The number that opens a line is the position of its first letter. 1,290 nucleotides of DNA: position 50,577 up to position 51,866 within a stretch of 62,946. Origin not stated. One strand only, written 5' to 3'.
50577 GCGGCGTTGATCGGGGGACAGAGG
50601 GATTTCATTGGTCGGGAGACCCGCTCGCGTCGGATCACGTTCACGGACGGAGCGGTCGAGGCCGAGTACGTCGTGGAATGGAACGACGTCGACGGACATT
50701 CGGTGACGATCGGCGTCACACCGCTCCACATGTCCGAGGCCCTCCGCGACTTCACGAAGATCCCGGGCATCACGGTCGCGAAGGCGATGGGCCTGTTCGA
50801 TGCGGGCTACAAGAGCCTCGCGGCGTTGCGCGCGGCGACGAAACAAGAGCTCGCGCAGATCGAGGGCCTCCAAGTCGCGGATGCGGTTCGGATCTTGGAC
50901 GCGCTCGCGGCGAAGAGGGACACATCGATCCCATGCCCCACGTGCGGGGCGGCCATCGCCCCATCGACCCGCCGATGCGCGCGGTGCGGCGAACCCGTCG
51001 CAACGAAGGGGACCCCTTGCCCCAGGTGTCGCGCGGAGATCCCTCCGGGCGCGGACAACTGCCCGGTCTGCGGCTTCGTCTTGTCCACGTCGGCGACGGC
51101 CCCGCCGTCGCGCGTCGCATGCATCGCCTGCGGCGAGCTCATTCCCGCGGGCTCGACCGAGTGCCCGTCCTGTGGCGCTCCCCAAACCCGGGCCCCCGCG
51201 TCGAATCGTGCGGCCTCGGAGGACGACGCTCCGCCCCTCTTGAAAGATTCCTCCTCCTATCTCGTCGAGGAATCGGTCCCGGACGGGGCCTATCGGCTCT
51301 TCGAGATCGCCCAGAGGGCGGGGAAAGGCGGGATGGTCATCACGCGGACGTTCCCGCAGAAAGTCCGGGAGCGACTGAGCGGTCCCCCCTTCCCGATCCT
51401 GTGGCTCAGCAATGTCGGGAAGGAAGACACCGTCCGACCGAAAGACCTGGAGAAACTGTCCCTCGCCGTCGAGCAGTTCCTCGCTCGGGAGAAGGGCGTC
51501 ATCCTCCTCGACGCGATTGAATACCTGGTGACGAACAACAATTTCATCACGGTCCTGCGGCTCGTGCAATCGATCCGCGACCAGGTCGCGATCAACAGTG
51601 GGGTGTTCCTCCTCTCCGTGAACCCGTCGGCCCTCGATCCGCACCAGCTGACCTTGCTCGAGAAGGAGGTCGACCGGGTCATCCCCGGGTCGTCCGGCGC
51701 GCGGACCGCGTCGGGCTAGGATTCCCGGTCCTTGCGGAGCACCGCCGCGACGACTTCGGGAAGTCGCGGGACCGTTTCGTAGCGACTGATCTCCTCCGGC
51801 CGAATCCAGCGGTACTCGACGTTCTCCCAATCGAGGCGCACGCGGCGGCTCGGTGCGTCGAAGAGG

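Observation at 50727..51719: ileS reads through, without a stop, into an HhH + triple zinc-ribbon + DUF835-like module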

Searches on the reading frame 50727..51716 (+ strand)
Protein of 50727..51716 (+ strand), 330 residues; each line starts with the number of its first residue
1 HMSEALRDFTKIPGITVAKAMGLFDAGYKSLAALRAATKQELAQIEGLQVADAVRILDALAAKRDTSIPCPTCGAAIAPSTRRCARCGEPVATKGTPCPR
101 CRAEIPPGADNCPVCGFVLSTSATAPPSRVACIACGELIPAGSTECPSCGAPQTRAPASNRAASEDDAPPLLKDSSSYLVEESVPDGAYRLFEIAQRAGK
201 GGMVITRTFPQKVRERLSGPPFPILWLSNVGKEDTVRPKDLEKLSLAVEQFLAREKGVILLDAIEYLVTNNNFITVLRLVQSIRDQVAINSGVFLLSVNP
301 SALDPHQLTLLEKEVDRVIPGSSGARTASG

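Call 3: search_protein_families(library=pfam, proteins=[window:50727-51716:+], max_evalue=0.1)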
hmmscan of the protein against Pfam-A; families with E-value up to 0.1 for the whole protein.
window:50727-51716:+ (330 aa): 10 families
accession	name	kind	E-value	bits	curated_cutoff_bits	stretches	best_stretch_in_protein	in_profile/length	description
PF05763.18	DUF835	-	2.9e-31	108.5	33.1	1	189-314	9-135/136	Protein of unknown function (DUF835)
PF12773.13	DZR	-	4.8e-14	52.7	27.3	2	70-116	1-45/45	Double zinc ribbon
PF13240.11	Zn_Ribbon_1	-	1e-11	44.6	25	3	98-118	2-22/23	zinc-ribbon domain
PF14520.12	HHH_5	-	1.7e-09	38.4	27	1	7-60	2-55/57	Helix-hairpin-helix domain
PF13248.11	Zn_ribbon_3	-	1.1e-05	25.2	27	1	68-90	3-25/26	zinc-ribbon domain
PF17032.10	Zn_ribbon_15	-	2.8e-05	25.3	28.9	0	95-116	52-73/73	zinc-ribbon family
PF18912.6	DZR_2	-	9.5e-05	22.6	27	1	82-121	8-48/56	Double zinc ribbon domain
PF10391.15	DNA_pol_lambd_f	-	0.0016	18.6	29.8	1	9-42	3-36/51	Fingers domain of DNA polymerase lambda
PF10571.15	UPF0547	-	0.0035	17.9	29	1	98-118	3-23/26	Uncharacterised protein family UPF0547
PF14446.12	Prok-RING_1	-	0.0078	16.6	29.1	0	130-156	5-33/54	Prokaryotic RING finger family 1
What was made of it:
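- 50730..50909 (+): Helix-hairpin-helix domain, residues 1056-1115, attached to the last IleRS beta-strand by a 3-residue turn. HHH_5 scores 36-38 bits against a cut-off of 27 (call 3).
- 50928..51176 (+): Three consecutive CxxC-N10-CxxC zinc ribbons, residues 1122-1204. DZR and Zn_Ribbon_1 pass their cut-offs (call 3).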

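Call 4: search_protein_families(library=ncbifam, proteins=[window:50727-51716:+], max_evalue=0.1)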
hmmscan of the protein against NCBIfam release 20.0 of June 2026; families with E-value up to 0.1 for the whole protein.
window:50727-51716:+ (330 aa): 11 families
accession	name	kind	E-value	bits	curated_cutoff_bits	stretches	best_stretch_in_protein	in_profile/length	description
NF049953.1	ribbon_DG_selen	exception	1.9e-06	27.9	130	1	36-88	117-168/172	zinc ribbon-containing (seleno)protein DG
NF009401.0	PRK12766.1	equivalog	3.5e-05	23.6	239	1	4-56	7-59/238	50S ribosomal protein L32e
TIGR02236.1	recomb_radA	equivalog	8.8e-05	22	361.15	1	9-60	2-53/311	DNA repair and recombination protein RadA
NF002654.0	PRK02362.1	equivalog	0.00038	18.9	887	1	4-65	649-708/739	ATP-dependent DNA helicase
NF003301.0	PRK04301.1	equivalog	0.0004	19.7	259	1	7-61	5-59/316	DNA repair and recombination protein RadA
NF011149.0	PRK14559.1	equivalog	0.0011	17.7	374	1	69-122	3-54/642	serine/threonine phosphatase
NF001308.0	PRK00254.1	equivalog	0.0046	15.2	1216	1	4-60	642-698/720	ATP-dependent DNA helicase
NF052589.1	ArlH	equivalog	0.0087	15.8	215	1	249-317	109-178/229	archaellum protein ArlH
NF006320.0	PRK08533.1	equivalog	0.015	15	215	1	248-315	110-177/230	flagellar accessory protein FlaH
NF011260.0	PRK14666.1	equivalog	0.05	12.3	649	1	9-61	639-690/698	excinuclease ABC subunit C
NF001824.0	PRK00558.1-5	equivalog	0.098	11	451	0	10-64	595-648/652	excinuclease ABC subunit UvrC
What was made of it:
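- Closest known: KaiC-like archaeal ATPases PH0284. Same: There is a weak ArlH/FlaH sequence match around Walker B (call 4).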

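Call 5: find_homologous_proteins(query=window:50727-51716:+, max_evalue=0.001)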
Query window:50727-51716:+ (330 aa): 131 proteins with E <= 0.001 among 8000 candidates; the best 120 are listed.
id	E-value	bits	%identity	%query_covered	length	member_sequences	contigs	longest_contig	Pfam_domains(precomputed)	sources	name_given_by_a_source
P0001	2.6e-200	682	96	96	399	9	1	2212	PF13240.12,PF14520.13,PF05763.19,PF12773.14,PF17032.11,PF13248.12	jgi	-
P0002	2.8e-171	587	83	98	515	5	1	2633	PF13240.12,PF14520.13,PF05763.19,PF12773.14,PF19302.5,PF13248.12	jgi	jgi:RNA polymerase subunit RPABC4/transcription elongation factor Spt4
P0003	1.7e-167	575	80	98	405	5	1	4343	PF13240.12,PF14520.13,PF05763.19,PF12773.14,PF13248.12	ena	-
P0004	9.1e-142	490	69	97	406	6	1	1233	PF18912.7,PF13240.12,PF14520.13,PF05763.19,PF12773.14,PF17032.11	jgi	-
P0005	4.0e-141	488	68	100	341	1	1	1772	PF13240.12,PF14520.13,PF05763.19,PF12773.14,PF17032.11,PF13248.12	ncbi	-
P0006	2.7e-140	485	68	98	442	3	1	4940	PF13240.12,PF14520.13,PF05763.19,PF12773.14,PF17032.11,PF19302.5,PF13248.12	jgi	-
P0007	1.8e-138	479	66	100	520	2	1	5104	PF18912.7,PF13240.12,PF14520.13,PF05763.19,PF12773.14,PF17032.11,PF19302.5,PF13248.12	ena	-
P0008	7.7e-126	438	63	97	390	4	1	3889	PF13240.12,PF14520.13,PF05763.19,PF12773.14,PF17032.11,PF13248.12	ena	-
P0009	8.1e-126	438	70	85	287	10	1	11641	PF13240.12,PF05763.19,PF12773.14,PF17032.11,PF13248.12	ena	-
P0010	4.9e-122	425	67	97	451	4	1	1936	PF14520.13,PF05763.19,PF19302.5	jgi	jgi:isoleucyl-tRNA synthetase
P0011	3.4e-121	423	65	98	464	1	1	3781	PF14520.13,PF05763.19,PF19302.5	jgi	jgi:isoleucyl-tRNA synthetase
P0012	1.2e-120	421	61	98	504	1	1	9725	PF13240.12,PF14520.13,PF05763.19,PF12773.14,PF19302.5,PF13248.12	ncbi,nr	ncbi:MAG TPA: DUF835 domain-containing protein, partial [Thermoplasmata archaeon]|nr:DUF835 domain-c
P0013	4.3e-119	416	62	98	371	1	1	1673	PF18912.7,PF13240.12,PF14520.13,PF05763.19,PF12773.14,PF13248.12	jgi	jgi:RNA polymerase subunit RPABC4/transcription elongation factor Spt4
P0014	1.9e-116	407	60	98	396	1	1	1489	PF13240.12,PF14520.13,PF05763.19,PF12773.14,PF13248.12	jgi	-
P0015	2.7e-115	403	96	61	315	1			PF13240.12,PF14520.13,PF12773.14,PF17032.11,PF19302.5,PF13248.12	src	-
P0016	1.1e-112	395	59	98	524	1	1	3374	PF13240.12,PF14520.13,PF05763.19,PF12773.14,PF19302.5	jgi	jgi:isoleucyl-tRNA synthetase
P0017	5.5e-106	373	77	69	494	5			PF13240.12,PF14520.13,PF12773.14,PF19302.5,PF13248.12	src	-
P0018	1.1e-105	372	71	72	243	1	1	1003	PF13240.12,PF05763.19,PF12773.14,PF13248.12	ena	-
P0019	6.1e-105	369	73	71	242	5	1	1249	PF13240.12,PF05763.19,PF12773.14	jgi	-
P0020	1.6e-103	364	82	64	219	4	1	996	PF05763.19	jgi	jgi:hypothetical protein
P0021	3.9e-93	330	72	66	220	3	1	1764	PF05763.19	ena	-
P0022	4.7e-93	330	73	64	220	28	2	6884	PF05763.19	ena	-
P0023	2.6e-91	324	60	77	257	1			PF13240.12,PF14520.13,PF05763.19,PF12773.14,PF17032.11,PF13248.12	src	-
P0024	2.0e-90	321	80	57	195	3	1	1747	PF05763.19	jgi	-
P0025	2.1e-90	321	60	77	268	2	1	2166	PF18912.7,PF13240.12,PF05763.19,PF12773.14,PF17032.11,PF10571.16,PF13248.12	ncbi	ncbi:MAG: DUF835 domain-containing protein, partial [Candidatus Thermoplasmatota archaeon]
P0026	9.9e-89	316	60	73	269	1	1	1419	PF13240.12,PF05763.19,PF12773.14,PF17032.11,PF13248.12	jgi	-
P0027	5.4e-88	313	47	96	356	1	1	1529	PF18912.7,PF13240.12,PF14520.13,PF05763.19,PF12773.14,PF17032.11,PF13248.12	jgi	-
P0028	3.1e-78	281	40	94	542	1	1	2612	PF18912.7,PF13240.12,PF10005.15,PF14520.13,PF05763.19,PF12773.14,PF17032.11,PF19302.5,PF13248.12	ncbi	ncbi:MAG: DUF835 domain-containing protein, partial [Thermoplasmata archaeon]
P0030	2.0e-71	259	74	50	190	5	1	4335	PF05763.19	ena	-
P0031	7.8e-71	257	76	50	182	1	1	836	PF05763.19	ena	-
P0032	1.1e-69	253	37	97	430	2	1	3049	PF14520.13,PF05763.19,PF12773.14,PF00633.30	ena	-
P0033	3.1e-68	249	59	62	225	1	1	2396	PF05763.19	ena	-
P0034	1.9e-67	246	38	96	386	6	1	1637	PF12826.14,PF14520.13,PF05763.19,PF00633.30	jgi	jgi:RNA polymerase subunit RPABC4/transcription elongation factor Spt4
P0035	3.1e-67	245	39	97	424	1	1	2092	PF10391.16,PF14520.13,PF05763.19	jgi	jgi:predicted amidophosphoribosyltransferase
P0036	1.0e-66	244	59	63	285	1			PF13240.12,PF14520.13,PF12773.14,PF17032.11,PF13248.12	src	-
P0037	2.3e-66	242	39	96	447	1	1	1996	PF12826.14,PF14520.13,PF05763.19,PF12773.14,PF19302.5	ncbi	-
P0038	2.1e-64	236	37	96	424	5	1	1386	PF14520.13,PF05763.19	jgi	-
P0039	2.1e-64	236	38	96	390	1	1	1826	PF14520.13,PF05763.19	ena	-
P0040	2.4e-64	236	36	97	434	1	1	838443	PF12826.14,PF10391.16,PF14520.13,PF03118.22,PF05763.19,PF12773.14,PF12836.14,PF00633.30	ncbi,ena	-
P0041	7.5e-64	234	39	97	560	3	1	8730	PF14520.13,PF03118.22,PF05763.19,PF19302.5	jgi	jgi:archaellum component FlaF (FlaF/FlaG flagellin family)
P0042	4.4e-63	232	50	67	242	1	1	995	PF13240.12,PF05763.19,PF12773.14,PF10571.16,PF13248.12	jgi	jgi:RNA polymerase subunit RPABC4/transcription elongation factor Spt4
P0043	6.4e-63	231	38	96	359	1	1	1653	PF10391.16,PF14520.13,PF05763.19,PF00633.30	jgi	-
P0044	1.3e-62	230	40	97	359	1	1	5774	PF12826.14,PF14520.13,PF05763.19,PF00633.30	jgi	jgi:predicted flap endonuclease-1-like 5' DNA nuclease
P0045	9.7e-62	227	37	97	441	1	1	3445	PF10391.16,PF14520.13,PF03118.22,PF05763.19,PF00633.30,PF19302.5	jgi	jgi:hypothetical protein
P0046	2.3e-61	226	38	95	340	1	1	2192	PF10391.16,PF14520.13,PF03118.22,PF05763.19,PF00633.30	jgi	jgi:rhodanese-related sulfurtransferase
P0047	5.2e-61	225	54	70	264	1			PF05763.19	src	-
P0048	9.7e-61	224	62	55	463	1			PF13240.12,PF14520.13,PF12773.14,PF17032.11,PF19302.5,PF13248.12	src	-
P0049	2.6e-60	223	37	96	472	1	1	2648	PF10391.16,PF14520.13,PF05763.19,PF00633.30,PF19302.5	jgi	jgi:hypothetical protein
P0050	3.3e-60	222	36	96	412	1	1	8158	PF12826.14,PF10391.16,PF14520.13,PF03118.22,PF05763.19,PF12836.14,PF14229.13,PF00633.30,PF19302.5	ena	-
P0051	3.5e-60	222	37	83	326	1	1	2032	PF14520.13,PF05763.19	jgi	jgi:predicted amidophosphoribosyltransferase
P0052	4.3e-60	222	54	45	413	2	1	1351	PF12826.14,PF14520.13,PF05763.19,PF19302.5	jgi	jgi:hypothetical protein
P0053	4.4e-59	219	48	76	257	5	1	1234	PF13240.12,PF05763.19,PF12773.14,PF10571.16,PF13248.12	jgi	jgi:hypothetical protein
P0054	7.7e-59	218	58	45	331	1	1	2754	PF12826.14,PF14520.13,PF05763.19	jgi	jgi:predicted flap endonuclease-1-like 5' DNA nuclease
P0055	1.2e-58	217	39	97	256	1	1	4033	PF14520.13,PF05763.19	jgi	jgi:hypothetical protein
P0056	1.3e-58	217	38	94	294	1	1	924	PF14520.13,PF05763.19,PF00633.30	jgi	jgi:hypothetical protein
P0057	2.1e-58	216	37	96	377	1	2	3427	PF10391.16,PF14520.13,PF03118.22,PF05763.19,PF00633.30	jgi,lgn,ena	-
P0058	2.2e-58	216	55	52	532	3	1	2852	PF12826.14,PF14520.13,PF05763.19,PF00633.30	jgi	-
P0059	2.8e-58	216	58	45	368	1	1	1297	PF12826.14,PF10391.16,PF14520.13,PF05763.19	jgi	-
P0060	6.5e-58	215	55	45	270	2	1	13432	PF14520.13,PF05763.19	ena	-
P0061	8.8e-58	214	40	97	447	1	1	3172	PF12826.14,PF14520.13,PF05763.19,PF12836.14,PF00633.30,PF19302.5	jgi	jgi:predicted flap endonuclease-1-like 5' DNA nuclease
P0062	8.8e-58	214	38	97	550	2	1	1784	PF10391.16,PF14520.13,PF03118.22,PF05763.19,PF19302.5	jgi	jgi:hypothetical protein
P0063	1.6e-57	213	37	93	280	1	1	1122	PF14520.13,PF05763.19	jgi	jgi:hypothetical protein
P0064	1.9e-57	213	39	97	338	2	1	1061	PF12826.14,PF14520.13,PF05763.19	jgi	-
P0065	3.5e-57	212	40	94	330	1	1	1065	PF12826.14,PF14520.13,PF05763.19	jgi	jgi:hypothetical protein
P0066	4.9e-57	212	37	93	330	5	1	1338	PF13240.12,PF14520.13,PF05763.19,PF12773.14,PF17032.11,PF13248.12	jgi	jgi:uncharacterized Zn finger protein (UPF0148 family)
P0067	1.1e-56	211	51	67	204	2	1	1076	PF05763.19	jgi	jgi:hypothetical protein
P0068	2.3e-56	210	35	96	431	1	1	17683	PF14520.13,PF05763.19,PF12836.14,PF00633.30,PF19302.5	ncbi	-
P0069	3.2e-56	209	39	92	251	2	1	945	PF14520.13,PF05763.19,PF00633.30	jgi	jgi:hypothetical protein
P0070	3.6e-56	209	51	61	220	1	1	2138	PF05763.19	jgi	-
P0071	5.7e-56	208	39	93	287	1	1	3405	PF14520.13,PF05763.19,PF00633.30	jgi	-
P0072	5.9e-56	208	38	97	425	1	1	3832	PF12826.14,PF14520.13,PF05763.19,PF19302.5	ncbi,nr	ncbi:MAG TPA: DUF835 domain-containing protein, partial [Thermoplasmata archaeon]|nr:DUF835 domain-c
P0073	3.1e-55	206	44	87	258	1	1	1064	PF05763.19,PF12773.14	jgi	jgi:hypothetical protein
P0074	3.7e-55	206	37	93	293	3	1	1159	PF14520.13,PF05763.19,PF00633.30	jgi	-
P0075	4.3e-55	205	36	93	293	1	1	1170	PF14520.13,PF05763.19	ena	-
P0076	5.8e-55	205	38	92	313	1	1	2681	PF12826.14,PF14520.13,PF05763.19,PF00633.30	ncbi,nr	ncbi:TPA: DUF835 domain-containing protein, partial [Thermoplasmata archaeon]|nr:DUF835 domain-conta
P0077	6.0e-55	205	55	52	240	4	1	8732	PF05763.19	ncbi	ncbi:MAG: DUF835 domain-containing protein, partial [Thermoplasmata archaeon]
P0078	6.2e-55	205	57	45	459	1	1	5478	PF12826.14,PF14520.13,PF05763.19,PF00633.30,PF19302.5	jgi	jgi:hypothetical protein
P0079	7.0e-55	205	60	45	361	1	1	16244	PF14559.13,PF14520.13,PF05763.19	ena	-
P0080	1.0e-54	204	50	57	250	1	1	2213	PF14520.13,PF05763.19,PF00633.30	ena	-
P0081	1.4e-54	204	36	86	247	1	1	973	PF12826.14,PF14520.13,PF05763.19,PF12836.14,PF00633.30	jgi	-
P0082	1.6e-54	204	46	62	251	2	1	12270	PF14520.13,PF05763.19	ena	-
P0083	2.0e-54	203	50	55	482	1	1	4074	PF14520.13,PF05763.19,PF19302.5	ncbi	ncbi:MAG: DUF835 domain-containing protein, partial [Thermoplasmata archaeon]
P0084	6.9e-54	201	37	95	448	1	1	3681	PF14520.13,PF05763.19,PF00633.30,PF19302.5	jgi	jgi:rubredoxin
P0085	1.7e-53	200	55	53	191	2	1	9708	PF05763.19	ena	-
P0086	2.0e-53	200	38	90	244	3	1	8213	PF14520.13,PF05763.19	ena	-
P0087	2.3e-53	200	57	46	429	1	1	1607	PF14520.13,PF05763.19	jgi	jgi:rubrerythrin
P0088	9.1e-53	198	61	45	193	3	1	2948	PF05763.19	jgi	-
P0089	2.5e-52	196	60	46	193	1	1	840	PF05763.19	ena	-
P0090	3.3e-52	196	46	57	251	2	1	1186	PF12826.14,PF13240.12,PF14520.13,PF05763.19,PF00633.30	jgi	jgi:hypothetical protein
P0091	4.1e-52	196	61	47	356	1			PF18912.7,PF13240.12,PF14520.13,PF12773.14,PF17032.11,PF13248.12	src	-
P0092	1.2e-51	194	47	65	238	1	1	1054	PF14520.13,PF05763.19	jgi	jgi:hypothetical protein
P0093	1.2e-51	194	37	89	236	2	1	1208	PF13240.12,PF05763.19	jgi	jgi:hypothetical protein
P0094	2.2e-51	193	53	54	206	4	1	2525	PF05763.19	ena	-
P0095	2.3e-51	193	50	59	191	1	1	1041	PF05763.19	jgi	jgi:archaellum biogenesis ATPase FlaH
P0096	3.7e-51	192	56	45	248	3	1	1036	PF14520.13,PF05763.19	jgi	jgi:hypothetical protein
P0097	8.4e-51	191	54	51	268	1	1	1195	PF14520.13,PF05763.19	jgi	-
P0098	1.6e-50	190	57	45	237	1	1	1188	PF14520.13,PF05763.19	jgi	jgi:hypothetical protein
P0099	5.0e-50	189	46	65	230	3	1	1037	PF14520.13,PF05763.19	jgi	jgi:hypothetical protein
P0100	8.1e-50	188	51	56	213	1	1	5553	PF05763.19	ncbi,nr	ncbi:MAG: DUF835 domain-containing protein, partial [Methanomassiliicoccales archaeon]|nr:DUF835 dom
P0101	9.4e-50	188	57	45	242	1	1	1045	PF05763.19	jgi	-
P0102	1.0e-49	188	60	45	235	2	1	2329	PF05763.19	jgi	jgi:hypothetical protein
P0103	1.0e-49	188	61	45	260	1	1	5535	PF05763.19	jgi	jgi:tetratricopeptide (TPR) repeat protein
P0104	1.0e-49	188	57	45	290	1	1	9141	PF14520.13,PF05763.19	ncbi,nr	ncbi:MAG: hypothetical protein A3K67_03185 [Euryarchaeota archaeon RBG_16_62_10]|nr:MAG: hypothetica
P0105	1.5e-49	187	56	45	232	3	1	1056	PF14520.13,PF05763.19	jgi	jgi:hypothetical protein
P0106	2.3e-49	187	57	45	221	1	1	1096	PF14520.13,PF05763.19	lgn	-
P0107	3.1e-49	186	50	57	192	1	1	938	PF05763.19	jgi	jgi:archaellum biogenesis ATPase FlaH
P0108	3.9e-49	186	59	45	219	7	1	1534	PF05763.19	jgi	jgi:hypothetical protein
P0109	6.8e-49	185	58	45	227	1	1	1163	PF14520.13,PF05763.19,PF00633.30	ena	-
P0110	1.0e-48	184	35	90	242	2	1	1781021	PF12826.14,PF14520.13,PF05763.19,PF00633.30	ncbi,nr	ncbi:MAG: DUF835 domain-containing protein [Methanomassiliicoccales archaeon]|nr:DUF835 domain-conta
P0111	1.7e-48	184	58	45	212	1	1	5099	PF05763.19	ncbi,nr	ncbi:MAG: DUF835 domain-containing protein [Thermoplasmata archaeon]|nr:DUF835 domain-containing pro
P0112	3.5e-48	183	59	45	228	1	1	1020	PF05763.19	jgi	jgi:hypothetical protein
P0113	3.5e-48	183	53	52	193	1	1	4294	PF05763.19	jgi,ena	-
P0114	2.9e-47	180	42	67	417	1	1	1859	PF13240.12,PF14520.13,PF05763.19,PF12773.14,PF28085.1,PF13248.12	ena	-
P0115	3.3e-47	179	37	67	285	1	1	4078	PF13240.12,PF05763.19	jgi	jgi:hypothetical protein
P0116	3.9e-47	179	57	45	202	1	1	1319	PF05763.19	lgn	-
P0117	5.3e-47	179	51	55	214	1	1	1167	PF05763.19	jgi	-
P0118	6.4e-47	179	52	53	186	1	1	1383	PF05763.19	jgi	jgi:hypothetical protein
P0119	1.4e-46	177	37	76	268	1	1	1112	PF13240.12,PF05763.19,PF13248.12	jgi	-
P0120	1.4e-46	177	48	53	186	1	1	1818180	PF05763.19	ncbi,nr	ncbi:MAG: DUF835 domain-containing protein [Methanomassiliicoccales archaeon]|nr:MAG: DUF835 domain-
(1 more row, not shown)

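Call 20: find_encoding_contigs(protein=P0040, flank=8000, max_places=2)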
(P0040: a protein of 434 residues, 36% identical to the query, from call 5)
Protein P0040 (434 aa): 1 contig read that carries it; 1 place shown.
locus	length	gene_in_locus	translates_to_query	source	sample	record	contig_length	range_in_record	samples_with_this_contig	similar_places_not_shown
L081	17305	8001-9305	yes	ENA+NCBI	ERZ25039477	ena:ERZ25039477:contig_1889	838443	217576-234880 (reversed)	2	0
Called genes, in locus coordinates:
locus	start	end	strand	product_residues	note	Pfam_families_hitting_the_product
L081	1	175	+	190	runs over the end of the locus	PF01381:HTH_3, PF13560:HTH_31, PF00571:CBS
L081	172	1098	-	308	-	PF23023:Anti-Pycsar_Apyc1, PF00753:Lactamase_B (weak), PF12706:Lactamase_B_2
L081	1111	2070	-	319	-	PF07690:MFS_1, PF12832:MFS_1_like, PF07690:MFS_1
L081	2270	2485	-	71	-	-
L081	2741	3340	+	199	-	PF00834:Ribul_P_3_epim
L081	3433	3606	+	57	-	-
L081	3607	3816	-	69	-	PF01938:TRAM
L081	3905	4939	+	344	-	PF00752:XPG_N, PF00867:XPG_I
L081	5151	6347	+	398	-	PF00133:tRNA-synt_1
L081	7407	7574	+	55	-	-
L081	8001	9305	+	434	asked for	PF00633:HHH (faint), PF03118:RNA_pol_A_CTD (faint), PF10391:DNA_pol_lambd_f (faint), PF12826:HHH_2 (faint), PF12836:HHH_3 (faint), PF12773:DZR (faint), PF14520:HHH_5, PF05763:DUF835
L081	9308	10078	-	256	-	PF01989:AcnX_swivel_put, PF00293:NUDIX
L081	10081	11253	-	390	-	PF04412:AcnX, PF28403:AcnX_2nd, PF28406:AcnX_3rd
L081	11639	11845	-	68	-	PF01599:Ribosomal_S27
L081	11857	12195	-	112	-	PF01282:Ribosomal_S24e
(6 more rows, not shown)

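Call 21: find_encoding_contigs(protein=P0110, flank=8000, max_places=2)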
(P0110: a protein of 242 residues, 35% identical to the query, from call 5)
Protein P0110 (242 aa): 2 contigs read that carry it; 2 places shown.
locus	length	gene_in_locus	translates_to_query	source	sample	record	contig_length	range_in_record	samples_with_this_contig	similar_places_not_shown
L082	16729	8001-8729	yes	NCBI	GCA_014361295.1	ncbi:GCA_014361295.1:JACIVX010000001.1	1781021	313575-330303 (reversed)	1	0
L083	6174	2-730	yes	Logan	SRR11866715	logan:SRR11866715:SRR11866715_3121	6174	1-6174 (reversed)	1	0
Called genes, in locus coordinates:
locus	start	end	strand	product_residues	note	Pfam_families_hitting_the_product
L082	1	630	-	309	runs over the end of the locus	PF23023:Anti-Pycsar_Apyc1, PF13691:Lactamase_B_4, PF00753:Lactamase_B (weak), PF12706:Lactamase_B_2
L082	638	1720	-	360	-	PF00083:Sugar_tr, PF07690:MFS_1, PF12832:MFS_1_like, PF07690:MFS_1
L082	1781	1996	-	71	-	-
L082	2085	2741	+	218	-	PF00834:Ribul_P_3_epim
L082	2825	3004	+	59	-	-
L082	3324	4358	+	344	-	PF00752:XPG_N, PF00867:XPG_I, PF01367:5_3_exonuc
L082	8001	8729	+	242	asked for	PF12826:HHH_2 (weak), PF14520:HHH_5 (weak), PF00633:HHH (weak), PF05763:DUF835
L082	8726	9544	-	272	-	PF01989:AcnX_swivel_put, PF00293:NUDIX, PF14815:NUDIX_4 (weak)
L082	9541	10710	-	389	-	PF04412:AcnX, PF28403:AcnX_2nd, PF28406:AcnX_3rd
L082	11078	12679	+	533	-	-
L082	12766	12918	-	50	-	PF01599:Ribosomal_S27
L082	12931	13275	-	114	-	PF01282:Ribosomal_S24e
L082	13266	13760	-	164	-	PF04019:DUF359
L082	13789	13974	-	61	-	PF06093:Spt4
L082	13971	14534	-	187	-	PF03876:SHS2_Rpb7-N, PF00575:S1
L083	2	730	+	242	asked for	PF12826:HHH_2 (weak), PF14520:HHH_5 (weak), PF00633:HHH (weak), PF05763:DUF835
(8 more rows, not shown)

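Call 25: predict_structure(alignment_id=A2)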
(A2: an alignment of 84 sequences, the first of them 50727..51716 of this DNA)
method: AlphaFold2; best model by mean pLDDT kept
length: 330 residues; sequences in the alignment: 84
mean_pLDDT: 89.5   pTM: 0.53
mean pLDDT of the five models: 89.5, 89.4, 89.0, 88.9, 88.6
residues with pLDDT >= 90: 239; 70-90: 56; 50-70: 18; < 50: 17
segments of 3 or more residues with pLDDT < 50: 122-125, 158-168
pLDDT, mean of each block of 10 residues (from residue 1): 95 97 97 96 97 96 76 88 88 89 91 90 61 89 93 67 45 95 95 95 97 94 96 90 97 97 98 98 98 98 97 97 58
secondary structure, 60 per line:
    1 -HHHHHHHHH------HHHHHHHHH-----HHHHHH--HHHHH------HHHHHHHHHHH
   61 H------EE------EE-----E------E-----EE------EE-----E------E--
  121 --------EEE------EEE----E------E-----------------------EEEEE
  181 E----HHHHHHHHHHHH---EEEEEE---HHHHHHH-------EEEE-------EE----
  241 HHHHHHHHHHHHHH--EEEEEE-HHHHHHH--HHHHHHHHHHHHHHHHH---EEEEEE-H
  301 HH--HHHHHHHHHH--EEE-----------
elements in order: H2-10 H17-25 H31-36 H39-43 H50-61 E129-131 E138-140 E176-181 H186-197 E201-206 H210-216 E224-227 H241-254 E257-262 H264-270 H273-289 E293-298 H305-314 E317-319
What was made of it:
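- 51177..51251 (+): Low-confidence Pro/Ala/Ser-rich linker, residues 1205-1229. AF2 pLDDT is below 50 at extension residues 158-168 (call 25).
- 51252..51683 (+): DUF835 / 'iKaiC' domain, residues 1230-1373: a RecA/KaiC-like alpha/beta fold without a Walker A P-loop. It is the most conserved part of the protein. AF2 pLDDT is 90-98 (call 25).
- On DUF835 (PF05763) / inactivated KaiC-like domain: AF2 pLDDT is 90-98 over the domain (call 25).
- On HHH_5 helix-hairpin-helix domain (PF14520): The model shows five helices (call 25).
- AF2 gives mean pLDDT 89.5 (call 25).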
